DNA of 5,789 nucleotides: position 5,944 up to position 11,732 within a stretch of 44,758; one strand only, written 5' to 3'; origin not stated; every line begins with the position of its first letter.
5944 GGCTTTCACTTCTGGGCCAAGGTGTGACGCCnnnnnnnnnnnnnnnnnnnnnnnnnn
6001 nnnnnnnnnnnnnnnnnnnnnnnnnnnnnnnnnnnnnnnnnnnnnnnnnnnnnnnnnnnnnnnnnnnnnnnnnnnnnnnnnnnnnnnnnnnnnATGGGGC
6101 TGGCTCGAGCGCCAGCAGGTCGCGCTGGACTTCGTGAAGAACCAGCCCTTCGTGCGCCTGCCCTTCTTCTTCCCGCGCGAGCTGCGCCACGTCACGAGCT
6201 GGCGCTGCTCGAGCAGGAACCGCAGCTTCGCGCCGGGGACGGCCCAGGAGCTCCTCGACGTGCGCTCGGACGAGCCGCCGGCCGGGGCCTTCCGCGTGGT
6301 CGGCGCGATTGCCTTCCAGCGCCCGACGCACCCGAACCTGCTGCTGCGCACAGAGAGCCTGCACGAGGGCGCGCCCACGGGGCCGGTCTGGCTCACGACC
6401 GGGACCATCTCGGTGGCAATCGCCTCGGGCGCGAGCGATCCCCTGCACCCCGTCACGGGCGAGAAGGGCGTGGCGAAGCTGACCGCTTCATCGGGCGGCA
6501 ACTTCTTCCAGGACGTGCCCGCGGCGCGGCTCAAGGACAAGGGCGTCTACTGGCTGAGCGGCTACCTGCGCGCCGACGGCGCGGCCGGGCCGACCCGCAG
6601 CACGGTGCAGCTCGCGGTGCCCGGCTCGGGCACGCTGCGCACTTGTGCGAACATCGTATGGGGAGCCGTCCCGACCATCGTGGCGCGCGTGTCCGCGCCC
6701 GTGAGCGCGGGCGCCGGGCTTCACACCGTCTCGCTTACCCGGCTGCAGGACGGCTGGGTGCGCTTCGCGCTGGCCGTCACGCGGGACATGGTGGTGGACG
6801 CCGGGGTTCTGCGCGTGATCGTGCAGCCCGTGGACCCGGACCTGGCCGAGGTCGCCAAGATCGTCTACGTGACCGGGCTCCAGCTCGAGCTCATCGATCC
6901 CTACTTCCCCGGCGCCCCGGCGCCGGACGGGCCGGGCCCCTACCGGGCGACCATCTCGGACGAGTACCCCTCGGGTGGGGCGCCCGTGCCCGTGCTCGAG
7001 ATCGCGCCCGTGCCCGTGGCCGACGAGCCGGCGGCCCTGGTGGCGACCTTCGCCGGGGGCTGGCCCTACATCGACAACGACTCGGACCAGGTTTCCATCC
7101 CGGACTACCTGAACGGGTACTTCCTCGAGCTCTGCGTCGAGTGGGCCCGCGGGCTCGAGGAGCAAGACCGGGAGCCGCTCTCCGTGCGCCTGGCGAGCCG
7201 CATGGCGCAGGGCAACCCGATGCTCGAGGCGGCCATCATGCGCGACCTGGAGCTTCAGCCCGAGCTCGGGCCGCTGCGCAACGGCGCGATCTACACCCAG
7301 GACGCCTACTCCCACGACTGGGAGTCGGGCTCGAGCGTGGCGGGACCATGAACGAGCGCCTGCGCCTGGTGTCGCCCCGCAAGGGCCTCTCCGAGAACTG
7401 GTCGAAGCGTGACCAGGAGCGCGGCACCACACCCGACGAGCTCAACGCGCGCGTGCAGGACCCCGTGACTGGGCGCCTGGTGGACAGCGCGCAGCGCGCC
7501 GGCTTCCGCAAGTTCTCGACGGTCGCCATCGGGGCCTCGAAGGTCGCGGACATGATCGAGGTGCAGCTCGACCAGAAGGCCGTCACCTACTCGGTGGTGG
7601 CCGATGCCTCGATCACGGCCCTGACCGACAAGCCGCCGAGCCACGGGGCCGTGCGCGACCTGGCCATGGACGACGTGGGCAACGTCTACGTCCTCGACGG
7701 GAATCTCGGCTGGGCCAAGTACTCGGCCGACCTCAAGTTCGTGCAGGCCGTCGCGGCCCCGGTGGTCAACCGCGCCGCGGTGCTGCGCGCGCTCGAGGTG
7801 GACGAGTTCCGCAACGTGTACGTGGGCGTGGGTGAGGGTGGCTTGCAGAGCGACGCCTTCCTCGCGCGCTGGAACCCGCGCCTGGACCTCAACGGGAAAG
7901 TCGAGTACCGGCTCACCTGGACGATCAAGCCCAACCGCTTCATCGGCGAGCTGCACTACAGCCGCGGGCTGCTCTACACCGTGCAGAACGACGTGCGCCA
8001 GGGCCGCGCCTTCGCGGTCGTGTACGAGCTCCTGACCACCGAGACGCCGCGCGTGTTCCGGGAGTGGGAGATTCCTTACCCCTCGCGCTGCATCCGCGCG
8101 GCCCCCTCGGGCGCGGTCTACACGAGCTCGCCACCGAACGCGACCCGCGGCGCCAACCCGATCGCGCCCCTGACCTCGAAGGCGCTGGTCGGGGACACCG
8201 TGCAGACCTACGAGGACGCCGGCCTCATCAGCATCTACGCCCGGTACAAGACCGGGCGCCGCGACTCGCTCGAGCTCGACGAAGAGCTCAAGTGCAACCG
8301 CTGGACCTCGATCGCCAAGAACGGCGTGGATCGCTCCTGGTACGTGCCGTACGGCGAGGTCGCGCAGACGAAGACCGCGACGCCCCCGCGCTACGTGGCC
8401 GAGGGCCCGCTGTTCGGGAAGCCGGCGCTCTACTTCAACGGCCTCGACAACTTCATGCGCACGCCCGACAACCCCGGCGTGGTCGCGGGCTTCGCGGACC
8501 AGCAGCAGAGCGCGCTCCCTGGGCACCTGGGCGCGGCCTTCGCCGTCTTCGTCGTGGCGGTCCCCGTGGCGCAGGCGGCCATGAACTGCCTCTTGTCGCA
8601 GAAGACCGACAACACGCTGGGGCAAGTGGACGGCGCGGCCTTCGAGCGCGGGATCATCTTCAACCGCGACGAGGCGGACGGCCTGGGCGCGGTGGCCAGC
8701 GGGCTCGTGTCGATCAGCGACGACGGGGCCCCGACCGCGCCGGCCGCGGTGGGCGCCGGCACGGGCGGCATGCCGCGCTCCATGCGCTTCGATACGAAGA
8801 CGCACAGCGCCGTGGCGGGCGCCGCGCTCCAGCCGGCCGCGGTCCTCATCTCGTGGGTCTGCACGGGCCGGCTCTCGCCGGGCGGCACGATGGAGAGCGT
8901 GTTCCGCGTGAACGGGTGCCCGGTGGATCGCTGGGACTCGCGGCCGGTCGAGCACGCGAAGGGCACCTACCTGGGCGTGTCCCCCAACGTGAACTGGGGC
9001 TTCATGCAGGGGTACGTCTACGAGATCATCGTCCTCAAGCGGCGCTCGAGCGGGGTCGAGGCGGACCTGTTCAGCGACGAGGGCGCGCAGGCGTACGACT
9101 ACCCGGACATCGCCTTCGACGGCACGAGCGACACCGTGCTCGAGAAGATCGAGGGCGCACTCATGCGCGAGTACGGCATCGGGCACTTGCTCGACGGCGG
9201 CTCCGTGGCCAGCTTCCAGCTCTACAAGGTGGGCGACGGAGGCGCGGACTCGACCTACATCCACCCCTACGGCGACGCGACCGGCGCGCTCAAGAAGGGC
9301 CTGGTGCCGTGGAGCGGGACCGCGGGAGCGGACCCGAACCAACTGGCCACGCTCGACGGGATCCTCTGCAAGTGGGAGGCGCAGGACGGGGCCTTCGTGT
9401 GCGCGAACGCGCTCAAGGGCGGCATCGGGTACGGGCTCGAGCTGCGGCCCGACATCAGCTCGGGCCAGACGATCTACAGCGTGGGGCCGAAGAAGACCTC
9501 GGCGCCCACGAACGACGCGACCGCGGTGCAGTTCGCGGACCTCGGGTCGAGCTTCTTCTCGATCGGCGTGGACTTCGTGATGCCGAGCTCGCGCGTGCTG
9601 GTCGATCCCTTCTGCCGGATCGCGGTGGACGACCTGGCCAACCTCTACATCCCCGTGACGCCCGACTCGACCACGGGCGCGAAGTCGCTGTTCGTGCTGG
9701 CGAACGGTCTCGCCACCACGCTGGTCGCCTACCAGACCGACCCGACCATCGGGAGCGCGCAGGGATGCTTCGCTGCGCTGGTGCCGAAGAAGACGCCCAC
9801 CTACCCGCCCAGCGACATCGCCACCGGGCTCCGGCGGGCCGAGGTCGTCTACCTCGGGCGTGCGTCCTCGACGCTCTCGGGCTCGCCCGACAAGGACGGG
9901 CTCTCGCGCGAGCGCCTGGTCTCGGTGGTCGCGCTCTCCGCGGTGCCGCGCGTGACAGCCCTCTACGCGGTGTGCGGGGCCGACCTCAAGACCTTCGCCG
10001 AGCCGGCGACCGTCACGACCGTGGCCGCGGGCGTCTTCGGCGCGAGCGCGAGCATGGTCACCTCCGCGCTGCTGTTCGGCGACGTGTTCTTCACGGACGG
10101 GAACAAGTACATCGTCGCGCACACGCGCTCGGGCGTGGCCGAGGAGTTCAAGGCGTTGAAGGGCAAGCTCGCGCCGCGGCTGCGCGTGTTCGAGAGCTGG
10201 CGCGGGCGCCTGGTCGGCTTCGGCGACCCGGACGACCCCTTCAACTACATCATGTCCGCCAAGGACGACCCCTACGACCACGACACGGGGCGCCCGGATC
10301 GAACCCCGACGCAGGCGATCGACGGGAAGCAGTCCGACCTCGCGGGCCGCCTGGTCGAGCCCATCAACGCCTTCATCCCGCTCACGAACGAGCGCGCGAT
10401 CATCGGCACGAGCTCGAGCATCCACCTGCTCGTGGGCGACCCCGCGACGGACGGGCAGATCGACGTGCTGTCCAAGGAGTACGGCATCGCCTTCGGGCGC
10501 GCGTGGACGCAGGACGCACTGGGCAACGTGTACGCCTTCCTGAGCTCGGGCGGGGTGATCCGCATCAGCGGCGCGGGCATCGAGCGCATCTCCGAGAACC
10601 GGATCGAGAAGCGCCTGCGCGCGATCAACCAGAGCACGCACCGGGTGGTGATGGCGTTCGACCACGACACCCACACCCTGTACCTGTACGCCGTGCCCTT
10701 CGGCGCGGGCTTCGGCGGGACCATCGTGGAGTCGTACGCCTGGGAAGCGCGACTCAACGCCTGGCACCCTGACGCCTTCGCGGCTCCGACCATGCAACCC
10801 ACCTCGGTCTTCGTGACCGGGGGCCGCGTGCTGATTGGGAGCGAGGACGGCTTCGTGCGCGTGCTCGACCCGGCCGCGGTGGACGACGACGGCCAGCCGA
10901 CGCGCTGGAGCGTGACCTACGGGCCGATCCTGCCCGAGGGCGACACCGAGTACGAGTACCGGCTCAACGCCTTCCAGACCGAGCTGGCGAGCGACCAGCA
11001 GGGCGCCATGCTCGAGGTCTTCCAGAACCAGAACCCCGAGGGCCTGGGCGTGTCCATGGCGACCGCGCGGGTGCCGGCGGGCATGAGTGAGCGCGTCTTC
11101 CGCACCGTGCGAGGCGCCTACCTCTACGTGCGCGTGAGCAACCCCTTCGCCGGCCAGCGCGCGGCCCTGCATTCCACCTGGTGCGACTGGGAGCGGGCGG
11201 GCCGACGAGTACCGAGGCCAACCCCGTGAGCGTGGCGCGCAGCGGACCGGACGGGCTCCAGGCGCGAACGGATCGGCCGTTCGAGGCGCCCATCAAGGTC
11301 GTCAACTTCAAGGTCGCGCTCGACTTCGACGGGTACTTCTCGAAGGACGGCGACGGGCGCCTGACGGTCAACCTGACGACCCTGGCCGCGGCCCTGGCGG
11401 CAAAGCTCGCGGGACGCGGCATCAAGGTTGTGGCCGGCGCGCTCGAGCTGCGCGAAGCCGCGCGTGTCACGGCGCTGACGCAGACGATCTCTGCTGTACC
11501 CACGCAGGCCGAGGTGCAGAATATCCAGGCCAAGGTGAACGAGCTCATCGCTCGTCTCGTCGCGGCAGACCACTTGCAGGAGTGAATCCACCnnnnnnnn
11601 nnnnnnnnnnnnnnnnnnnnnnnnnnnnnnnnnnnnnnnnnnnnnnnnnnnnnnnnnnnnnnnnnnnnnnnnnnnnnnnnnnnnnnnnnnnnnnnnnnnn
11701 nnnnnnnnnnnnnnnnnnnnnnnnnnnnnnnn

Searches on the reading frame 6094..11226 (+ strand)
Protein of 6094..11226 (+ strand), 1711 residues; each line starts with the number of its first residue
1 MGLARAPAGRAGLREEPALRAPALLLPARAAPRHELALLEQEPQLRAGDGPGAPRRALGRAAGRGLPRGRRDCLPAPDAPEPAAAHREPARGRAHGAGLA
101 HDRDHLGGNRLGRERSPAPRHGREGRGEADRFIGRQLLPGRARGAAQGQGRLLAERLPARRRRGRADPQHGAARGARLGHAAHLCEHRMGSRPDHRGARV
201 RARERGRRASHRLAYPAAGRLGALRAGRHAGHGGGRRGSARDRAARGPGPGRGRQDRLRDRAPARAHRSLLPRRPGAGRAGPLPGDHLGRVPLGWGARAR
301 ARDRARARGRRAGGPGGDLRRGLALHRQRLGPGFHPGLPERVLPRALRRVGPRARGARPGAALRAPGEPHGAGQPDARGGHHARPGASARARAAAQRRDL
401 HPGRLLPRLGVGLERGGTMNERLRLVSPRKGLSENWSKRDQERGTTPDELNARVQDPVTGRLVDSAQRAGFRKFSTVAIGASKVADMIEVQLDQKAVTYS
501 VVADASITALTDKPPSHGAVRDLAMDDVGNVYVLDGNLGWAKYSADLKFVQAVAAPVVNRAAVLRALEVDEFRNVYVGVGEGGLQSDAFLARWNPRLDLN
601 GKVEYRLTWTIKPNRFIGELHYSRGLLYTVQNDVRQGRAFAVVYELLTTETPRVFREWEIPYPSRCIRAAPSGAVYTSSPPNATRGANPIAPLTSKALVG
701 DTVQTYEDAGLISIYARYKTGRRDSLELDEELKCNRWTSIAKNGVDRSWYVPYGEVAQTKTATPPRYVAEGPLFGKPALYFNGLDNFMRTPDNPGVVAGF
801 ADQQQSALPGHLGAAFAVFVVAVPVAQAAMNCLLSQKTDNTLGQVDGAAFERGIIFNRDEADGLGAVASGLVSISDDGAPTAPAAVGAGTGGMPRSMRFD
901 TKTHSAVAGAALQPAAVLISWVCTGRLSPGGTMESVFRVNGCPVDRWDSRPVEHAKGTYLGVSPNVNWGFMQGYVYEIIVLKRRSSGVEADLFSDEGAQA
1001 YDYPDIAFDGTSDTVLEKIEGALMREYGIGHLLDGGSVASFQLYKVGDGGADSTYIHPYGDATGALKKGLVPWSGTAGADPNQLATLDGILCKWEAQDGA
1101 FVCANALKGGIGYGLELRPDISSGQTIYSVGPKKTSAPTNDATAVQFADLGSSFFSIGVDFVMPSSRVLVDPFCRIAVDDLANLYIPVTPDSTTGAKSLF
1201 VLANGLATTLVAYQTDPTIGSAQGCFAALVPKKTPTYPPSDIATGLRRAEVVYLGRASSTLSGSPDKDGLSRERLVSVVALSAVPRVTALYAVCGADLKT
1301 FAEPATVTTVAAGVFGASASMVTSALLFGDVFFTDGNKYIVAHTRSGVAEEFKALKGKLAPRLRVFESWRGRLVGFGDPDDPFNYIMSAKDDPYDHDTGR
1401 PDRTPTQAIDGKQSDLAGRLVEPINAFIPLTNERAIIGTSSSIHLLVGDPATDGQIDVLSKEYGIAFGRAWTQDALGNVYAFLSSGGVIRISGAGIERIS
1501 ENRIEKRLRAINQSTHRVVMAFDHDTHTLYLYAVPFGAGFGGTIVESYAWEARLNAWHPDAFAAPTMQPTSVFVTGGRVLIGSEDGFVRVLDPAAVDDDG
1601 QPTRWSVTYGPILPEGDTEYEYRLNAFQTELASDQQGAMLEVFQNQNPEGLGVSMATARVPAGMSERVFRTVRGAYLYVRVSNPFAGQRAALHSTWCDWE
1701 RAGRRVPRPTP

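Call 11: search_protein_families(library=phrogs, proteins=[window:6094-11226:+], max_evalue=0.001)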
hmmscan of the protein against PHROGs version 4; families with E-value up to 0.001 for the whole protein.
window:6094-11226:+ (1711 aa): 1 family
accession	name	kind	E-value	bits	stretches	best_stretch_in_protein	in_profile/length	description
phrog_578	-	connector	1.2e-07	31.6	1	1289-1608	70-374/486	head closure Hc3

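Call 12: search_protein_families(library=pfam, proteins=[window:6094-11226:+], max_evalue=0.001)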
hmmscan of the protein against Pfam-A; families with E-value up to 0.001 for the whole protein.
window:6094-11226:+ (1711 aa): 0 families

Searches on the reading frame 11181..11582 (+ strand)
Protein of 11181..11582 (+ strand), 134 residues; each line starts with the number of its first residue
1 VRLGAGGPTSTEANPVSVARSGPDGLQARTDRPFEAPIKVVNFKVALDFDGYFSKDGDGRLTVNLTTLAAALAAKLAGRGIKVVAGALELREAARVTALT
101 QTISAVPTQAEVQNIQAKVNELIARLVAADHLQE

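Call 43: search_protein_families(library=pfam, proteins=[window:11181-11582:+], max_evalue=1)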
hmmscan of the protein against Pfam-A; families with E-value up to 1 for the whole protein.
window:11181-11582:+ (134 aa): 2 families
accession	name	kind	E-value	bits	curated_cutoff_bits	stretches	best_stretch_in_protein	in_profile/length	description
PF10805.13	DUF2730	-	0.034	14.7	24.9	1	91-128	44-81/102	Protein of unknown function (DUF2730)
PF21867.1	vRNAP_dom_2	-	0.18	12.5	27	1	26-108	6-87/117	Virion DNA-directed RNA polymerase domain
